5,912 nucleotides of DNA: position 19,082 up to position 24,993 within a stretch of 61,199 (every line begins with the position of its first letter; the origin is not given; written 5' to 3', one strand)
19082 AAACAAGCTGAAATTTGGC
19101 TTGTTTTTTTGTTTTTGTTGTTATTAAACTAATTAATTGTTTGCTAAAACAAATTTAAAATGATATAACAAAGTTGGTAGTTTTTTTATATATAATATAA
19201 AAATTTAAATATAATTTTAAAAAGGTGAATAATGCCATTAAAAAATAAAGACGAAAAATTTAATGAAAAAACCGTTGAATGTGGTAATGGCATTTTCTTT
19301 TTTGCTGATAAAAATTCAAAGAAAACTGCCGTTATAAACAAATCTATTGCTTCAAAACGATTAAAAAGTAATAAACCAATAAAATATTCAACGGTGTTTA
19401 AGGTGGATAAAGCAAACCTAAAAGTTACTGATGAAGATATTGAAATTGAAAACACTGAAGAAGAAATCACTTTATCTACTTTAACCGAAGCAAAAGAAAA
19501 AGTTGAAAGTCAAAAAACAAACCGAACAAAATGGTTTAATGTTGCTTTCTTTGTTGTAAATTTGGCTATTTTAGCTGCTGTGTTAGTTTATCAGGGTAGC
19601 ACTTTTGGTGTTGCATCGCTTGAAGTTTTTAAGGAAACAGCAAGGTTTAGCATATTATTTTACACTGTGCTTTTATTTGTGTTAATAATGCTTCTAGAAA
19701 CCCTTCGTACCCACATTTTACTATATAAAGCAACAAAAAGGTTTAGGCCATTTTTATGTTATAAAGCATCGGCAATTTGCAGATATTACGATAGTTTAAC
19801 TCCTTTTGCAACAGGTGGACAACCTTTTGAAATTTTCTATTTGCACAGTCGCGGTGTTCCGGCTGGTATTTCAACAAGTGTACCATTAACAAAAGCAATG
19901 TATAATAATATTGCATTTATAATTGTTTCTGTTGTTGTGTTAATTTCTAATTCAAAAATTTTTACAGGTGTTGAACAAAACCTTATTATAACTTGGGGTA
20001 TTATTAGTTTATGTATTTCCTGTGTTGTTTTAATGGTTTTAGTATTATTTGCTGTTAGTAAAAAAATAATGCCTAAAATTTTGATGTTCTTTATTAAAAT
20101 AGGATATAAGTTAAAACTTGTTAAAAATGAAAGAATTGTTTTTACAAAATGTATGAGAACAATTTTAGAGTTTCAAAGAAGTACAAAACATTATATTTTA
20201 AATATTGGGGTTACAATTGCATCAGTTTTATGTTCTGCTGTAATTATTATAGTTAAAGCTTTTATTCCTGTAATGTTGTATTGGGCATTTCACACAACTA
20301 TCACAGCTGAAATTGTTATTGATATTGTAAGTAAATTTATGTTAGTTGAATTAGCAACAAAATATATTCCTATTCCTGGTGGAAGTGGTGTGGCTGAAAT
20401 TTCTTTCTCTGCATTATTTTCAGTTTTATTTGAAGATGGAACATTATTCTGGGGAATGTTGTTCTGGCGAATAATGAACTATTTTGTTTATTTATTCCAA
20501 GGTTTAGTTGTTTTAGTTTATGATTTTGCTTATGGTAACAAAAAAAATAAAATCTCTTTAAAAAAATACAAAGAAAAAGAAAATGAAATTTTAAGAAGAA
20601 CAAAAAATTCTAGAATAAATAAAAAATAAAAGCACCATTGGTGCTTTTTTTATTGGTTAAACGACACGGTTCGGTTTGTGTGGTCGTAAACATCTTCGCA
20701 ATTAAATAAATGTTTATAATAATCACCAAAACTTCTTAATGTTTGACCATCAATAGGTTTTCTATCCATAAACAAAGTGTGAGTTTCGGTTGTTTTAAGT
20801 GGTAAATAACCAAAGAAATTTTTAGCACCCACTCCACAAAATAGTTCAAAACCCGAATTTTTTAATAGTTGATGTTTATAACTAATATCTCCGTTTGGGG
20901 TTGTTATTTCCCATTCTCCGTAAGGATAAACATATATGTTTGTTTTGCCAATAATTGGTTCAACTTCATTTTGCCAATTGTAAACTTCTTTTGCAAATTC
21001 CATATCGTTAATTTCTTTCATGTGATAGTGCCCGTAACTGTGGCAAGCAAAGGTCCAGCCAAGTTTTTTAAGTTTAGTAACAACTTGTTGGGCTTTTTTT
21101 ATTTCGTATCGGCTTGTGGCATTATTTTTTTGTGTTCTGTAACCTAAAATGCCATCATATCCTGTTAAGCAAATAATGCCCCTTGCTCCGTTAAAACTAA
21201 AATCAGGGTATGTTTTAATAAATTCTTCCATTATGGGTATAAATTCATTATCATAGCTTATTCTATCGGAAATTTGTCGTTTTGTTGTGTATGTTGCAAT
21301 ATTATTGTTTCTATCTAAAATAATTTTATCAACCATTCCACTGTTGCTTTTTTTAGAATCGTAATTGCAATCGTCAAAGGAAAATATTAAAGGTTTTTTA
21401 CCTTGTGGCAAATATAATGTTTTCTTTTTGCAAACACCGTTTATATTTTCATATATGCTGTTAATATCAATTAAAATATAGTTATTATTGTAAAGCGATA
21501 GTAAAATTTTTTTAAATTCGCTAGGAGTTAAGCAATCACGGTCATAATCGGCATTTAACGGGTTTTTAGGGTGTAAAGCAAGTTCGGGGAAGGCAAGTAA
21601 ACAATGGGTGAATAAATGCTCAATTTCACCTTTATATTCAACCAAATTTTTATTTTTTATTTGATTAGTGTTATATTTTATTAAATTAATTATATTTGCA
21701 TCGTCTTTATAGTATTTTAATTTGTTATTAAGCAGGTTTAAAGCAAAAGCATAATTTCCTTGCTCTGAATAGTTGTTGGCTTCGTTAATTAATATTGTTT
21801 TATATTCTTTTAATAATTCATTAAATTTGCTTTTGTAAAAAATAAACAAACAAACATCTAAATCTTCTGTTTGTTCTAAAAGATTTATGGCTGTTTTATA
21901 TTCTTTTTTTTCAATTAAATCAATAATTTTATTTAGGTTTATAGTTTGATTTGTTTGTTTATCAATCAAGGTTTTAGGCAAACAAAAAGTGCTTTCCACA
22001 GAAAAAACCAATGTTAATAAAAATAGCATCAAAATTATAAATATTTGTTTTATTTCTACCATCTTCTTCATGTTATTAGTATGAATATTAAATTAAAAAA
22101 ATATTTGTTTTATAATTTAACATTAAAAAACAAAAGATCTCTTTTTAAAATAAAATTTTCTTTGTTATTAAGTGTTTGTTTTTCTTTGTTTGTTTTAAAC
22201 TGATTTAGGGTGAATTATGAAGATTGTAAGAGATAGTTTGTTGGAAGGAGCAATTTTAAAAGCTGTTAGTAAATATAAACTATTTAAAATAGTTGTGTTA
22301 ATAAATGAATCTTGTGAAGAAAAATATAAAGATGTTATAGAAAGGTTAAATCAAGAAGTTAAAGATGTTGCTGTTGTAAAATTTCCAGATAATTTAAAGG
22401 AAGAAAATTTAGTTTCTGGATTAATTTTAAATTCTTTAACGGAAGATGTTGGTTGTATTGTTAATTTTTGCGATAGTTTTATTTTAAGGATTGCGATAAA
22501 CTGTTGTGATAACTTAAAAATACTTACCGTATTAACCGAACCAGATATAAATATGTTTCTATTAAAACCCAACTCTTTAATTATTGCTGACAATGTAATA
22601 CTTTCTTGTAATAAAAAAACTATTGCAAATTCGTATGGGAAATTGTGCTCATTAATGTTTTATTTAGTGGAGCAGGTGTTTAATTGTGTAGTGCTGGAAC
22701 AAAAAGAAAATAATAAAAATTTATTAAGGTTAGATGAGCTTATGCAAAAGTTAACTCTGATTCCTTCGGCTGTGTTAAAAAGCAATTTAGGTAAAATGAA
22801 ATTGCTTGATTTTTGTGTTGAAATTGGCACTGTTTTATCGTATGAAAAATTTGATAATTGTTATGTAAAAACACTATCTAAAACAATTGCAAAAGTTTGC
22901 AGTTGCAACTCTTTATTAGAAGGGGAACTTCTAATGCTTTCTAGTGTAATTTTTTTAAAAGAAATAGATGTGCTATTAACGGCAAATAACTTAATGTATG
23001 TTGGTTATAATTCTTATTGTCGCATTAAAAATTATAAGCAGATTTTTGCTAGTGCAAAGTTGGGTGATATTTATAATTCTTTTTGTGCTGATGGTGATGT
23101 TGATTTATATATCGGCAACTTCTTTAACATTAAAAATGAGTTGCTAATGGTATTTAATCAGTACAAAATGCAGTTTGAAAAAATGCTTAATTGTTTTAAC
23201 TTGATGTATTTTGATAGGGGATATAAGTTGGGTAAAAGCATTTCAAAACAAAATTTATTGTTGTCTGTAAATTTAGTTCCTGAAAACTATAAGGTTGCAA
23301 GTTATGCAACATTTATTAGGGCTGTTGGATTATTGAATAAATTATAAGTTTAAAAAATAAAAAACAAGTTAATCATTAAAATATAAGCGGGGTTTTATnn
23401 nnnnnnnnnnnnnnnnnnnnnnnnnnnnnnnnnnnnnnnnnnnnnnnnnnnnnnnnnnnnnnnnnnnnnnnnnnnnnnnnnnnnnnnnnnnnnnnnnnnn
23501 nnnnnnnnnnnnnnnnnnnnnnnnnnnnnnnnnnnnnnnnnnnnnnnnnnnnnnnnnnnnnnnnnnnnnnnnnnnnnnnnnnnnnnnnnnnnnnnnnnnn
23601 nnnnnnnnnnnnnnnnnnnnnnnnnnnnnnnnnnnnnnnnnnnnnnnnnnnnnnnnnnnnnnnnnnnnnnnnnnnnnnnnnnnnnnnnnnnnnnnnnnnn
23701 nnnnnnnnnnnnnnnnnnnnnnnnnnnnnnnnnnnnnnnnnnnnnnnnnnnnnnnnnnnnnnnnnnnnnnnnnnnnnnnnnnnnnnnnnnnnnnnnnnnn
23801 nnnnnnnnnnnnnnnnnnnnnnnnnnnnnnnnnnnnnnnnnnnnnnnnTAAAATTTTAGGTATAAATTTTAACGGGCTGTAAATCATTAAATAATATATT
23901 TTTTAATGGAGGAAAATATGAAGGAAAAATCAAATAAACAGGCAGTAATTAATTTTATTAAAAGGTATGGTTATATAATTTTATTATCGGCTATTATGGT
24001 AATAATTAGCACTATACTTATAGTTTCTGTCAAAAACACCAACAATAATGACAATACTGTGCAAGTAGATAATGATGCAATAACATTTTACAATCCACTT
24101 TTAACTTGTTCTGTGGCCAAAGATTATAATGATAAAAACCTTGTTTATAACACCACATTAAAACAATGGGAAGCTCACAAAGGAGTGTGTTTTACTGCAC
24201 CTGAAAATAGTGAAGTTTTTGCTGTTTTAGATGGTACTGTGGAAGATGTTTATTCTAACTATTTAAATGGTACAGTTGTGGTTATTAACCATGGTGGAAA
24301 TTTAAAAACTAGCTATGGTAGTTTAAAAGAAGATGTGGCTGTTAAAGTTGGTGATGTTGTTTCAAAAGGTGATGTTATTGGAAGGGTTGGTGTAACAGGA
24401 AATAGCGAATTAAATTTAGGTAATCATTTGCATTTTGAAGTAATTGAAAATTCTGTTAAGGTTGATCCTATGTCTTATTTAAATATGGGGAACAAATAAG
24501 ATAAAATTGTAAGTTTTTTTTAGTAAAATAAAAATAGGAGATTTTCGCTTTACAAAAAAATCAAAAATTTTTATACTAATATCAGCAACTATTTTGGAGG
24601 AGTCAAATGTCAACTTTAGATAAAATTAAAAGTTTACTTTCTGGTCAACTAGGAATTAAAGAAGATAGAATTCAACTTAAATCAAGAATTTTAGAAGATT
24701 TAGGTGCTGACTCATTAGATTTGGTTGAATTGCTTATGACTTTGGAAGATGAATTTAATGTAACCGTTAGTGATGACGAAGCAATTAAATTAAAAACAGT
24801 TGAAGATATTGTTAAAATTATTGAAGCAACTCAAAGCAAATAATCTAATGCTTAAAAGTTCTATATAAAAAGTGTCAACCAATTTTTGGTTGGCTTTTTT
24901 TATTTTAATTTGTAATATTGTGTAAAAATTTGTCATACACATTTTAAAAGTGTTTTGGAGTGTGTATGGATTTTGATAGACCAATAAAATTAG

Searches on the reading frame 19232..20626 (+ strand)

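Call 7: search_protein_families(library=ncbifam, proteins=[window:19232-20626:+])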
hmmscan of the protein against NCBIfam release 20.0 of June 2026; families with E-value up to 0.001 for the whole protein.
window:19232-20626:+ (465 aa): 2 families
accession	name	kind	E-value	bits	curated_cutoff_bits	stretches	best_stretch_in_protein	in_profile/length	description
TIGR00374.1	TIGR00374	subfamily_domain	1.4e-18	67.4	43.2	1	107-430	1-312/323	flippase-like domain-containing protein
NF053789.1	GlcN_PG_flip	equivalog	7.2e-09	35.4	320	1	108-429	7-315/327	glucosaminyl phosphatidylglycerol flippase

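Call 92: search_protein_families(library=pfam, proteins=[window:19232-20626:+], max_evalue=0.001)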
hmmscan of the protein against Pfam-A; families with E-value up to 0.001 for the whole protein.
window:19232-20626:+ (465 aa): 1 family
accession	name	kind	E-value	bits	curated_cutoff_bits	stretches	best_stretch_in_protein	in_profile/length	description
PF03706.18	LPG_synthase_TM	-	3e-29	102.9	33.4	1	108-422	2-300/302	Lysylphosphatidylglycerol synthase TM region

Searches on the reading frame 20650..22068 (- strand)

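Call 7: search_protein_families(library=ncbifam, proteins=[window:20650-22068:-])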
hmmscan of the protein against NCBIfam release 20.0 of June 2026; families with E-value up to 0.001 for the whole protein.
window:20650-22068:- (472 aa): 1 family
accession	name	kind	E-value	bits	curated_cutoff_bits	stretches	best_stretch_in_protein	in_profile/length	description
TIGR02884.1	spore_pdaA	equivalog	0.00014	21.6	298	1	323-382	75-135/224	delta-lactam-biosynthetic de-N-acetylase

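Call 92: search_protein_families(library=pfam, proteins=[window:20650-22068:-], max_evalue=0.001)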
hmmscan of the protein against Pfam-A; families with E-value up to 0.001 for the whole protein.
window:20650-22068:- (472 aa): 1 family
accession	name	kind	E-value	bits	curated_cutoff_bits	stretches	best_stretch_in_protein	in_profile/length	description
PF01522.26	Polysacc_deac_1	-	3.3e-07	30.7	23.1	1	322-390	43-112/124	Polysaccharide deacetylase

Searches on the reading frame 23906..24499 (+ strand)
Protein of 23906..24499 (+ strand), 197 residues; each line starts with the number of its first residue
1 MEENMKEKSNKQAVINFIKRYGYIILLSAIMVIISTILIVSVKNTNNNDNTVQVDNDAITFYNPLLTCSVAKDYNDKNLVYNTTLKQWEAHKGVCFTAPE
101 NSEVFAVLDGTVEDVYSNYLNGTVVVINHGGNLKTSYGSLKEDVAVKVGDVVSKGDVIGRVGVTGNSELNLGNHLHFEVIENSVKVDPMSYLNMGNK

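Call 7: search_protein_families(library=ncbifam, proteins=[window:23906-24496:+])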
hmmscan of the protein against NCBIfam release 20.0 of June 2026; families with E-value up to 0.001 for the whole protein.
window:23906-24496:+ (197 aa): 13 families
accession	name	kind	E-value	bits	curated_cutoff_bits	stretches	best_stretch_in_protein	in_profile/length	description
NF052530.1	Heli_ShapePgp3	exception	2.8e-21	75.8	300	1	61-196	141-268/270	peptidoglycan metallopeptidase Pgp3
NF053738.1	S2SprSpoIIQBc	equivalog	2.1e-20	73.3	250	1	87-193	118-224/232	stage II sporulation protein SpoIIQ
NF008652.0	PRK11649.1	equivalog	8e-16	57.7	341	1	83-190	305-408/439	murein DD-endopeptidase MepM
NF053824.1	PdgNdpepShyC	equivalog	4.8e-14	52.1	700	1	65-188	272-389/429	peptidoglycan DD-endopeptidase ShyC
NF053825.1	PdgNdpepShyA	equivalog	9.9e-13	47.5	700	1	87-190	292-391/425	peptidoglycan DD-endopeptidase ShyA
NF052529.1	PG_M23_Pgp6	exception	3.2e-12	45.9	600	1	52-192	295-432/452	peptidoglycan metallopeptidase Pgp6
NF052336.1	PdgHdaseHSB100310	equivalog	3e-10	40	500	1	86-183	52-145/316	peptidoglycan hydrolase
NF008644.1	PRK11637.1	equivalog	8.5e-09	34.9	270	1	90-192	285-383/385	murein hydrolase activator EnvC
NF041208.1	celldiv_DipM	equivalog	1.1e-07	31.4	740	1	93-193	321-418/419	cell division endopeptidase DipM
NF047755.1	LIC_10271_M23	exception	3.8e-07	30.1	180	1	87-188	113-205/207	LIC_10271 family cell wall hydrolase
NF040883.1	amid_act_ActS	equivalog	9.5e-06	25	375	1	91-193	136-234/242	amidase activator ActS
NF047657.1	CellWlHdaseLepto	equivalog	2.5e-05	23.8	400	1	45-188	85-216/221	hypothetical protein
NF050804.1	CellDivDipMCaul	equivalog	0.00052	18.9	900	1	93-179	530-613/634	cell division endopeptidase DipM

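Call 8: find_encoding_contigs(protein=window:23906-24499:+, flank=10000, max_places=6)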
Protein window:23906-24499:+ (197 aa): no gene with exactly this product is on record in the collection.

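Call 92: search_protein_families(library=pfam, proteins=[window:23906-24496:+], max_evalue=0.001)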
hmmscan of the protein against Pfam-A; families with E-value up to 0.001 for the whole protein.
window:23906-24496:+ (197 aa): 1 family
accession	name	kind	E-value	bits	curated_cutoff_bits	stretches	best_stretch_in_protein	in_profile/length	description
PF01551.29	Peptidase_M23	-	6.7e-25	87.6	28.7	1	90-188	2-96/96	Peptidase family M23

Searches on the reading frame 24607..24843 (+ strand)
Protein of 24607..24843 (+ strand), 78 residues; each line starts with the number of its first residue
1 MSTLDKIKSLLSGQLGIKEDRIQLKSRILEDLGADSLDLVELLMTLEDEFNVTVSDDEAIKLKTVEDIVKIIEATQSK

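Call 92: search_protein_families(library=pfam, proteins=[window:24607-24840:+], max_evalue=0.001)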
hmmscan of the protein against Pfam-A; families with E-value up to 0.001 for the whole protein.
window:24607-24840:+ (78 aa): 3 families
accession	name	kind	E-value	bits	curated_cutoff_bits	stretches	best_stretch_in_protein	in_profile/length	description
PF00550.31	PP-binding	-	1.4e-14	54.6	20.8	1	5-71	1-66/67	Phosphopantetheine attachment site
PF23297.2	ACP_SdgA_C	-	2.4e-05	24.8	27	1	6-75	14-82/95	Highly reducing polyketide synthase sdgA, C-terminal ACP domain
PF14573.12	PP-binding_2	-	0.00056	20.5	32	1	27-75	39-87/96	Acyl-carrier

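Call 103: find_encoding_contigs(protein=window:24607-24843:+, flank=10000, max_places=5)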
Protein window:24607-24843:+ (78 aa): 8 contigs read that carry it; 5 places shown.
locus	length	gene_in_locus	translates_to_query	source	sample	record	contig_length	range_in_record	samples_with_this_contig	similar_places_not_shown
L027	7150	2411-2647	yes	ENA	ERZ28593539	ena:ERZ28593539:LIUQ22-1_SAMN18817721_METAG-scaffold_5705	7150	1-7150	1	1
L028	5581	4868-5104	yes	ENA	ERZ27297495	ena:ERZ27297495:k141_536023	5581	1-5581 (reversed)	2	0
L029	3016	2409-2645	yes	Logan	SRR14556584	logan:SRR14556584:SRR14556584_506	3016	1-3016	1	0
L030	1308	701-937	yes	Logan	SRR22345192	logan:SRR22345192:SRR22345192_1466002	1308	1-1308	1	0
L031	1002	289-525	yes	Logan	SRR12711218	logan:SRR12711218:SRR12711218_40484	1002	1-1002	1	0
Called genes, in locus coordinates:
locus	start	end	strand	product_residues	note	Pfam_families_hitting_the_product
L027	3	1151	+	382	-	?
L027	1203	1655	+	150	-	-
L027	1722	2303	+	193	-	PF01551:Peptidase_M23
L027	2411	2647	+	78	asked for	PF23297:ACP_SdgA_C (weak), PF00550:PP-binding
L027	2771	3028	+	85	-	PF12116:SpoIIID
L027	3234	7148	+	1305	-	?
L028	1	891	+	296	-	?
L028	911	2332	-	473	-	PF01522:Polysacc_deac_1 (weak)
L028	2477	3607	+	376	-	-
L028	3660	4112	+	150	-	-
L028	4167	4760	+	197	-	PF01551:Peptidase_M23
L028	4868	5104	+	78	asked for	PF23297:ACP_SdgA_C (weak), PF00550:PP-binding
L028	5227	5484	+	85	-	PF12116:SpoIIID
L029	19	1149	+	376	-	-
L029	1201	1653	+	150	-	-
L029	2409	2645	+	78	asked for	PF23297:ACP_SdgA_C (weak), PF00550:PP-binding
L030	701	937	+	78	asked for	PF23297:ACP_SdgA_C (weak), PF00550:PP-binding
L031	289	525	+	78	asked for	PF23297:ACP_SdgA_C (weak), PF00550:PP-binding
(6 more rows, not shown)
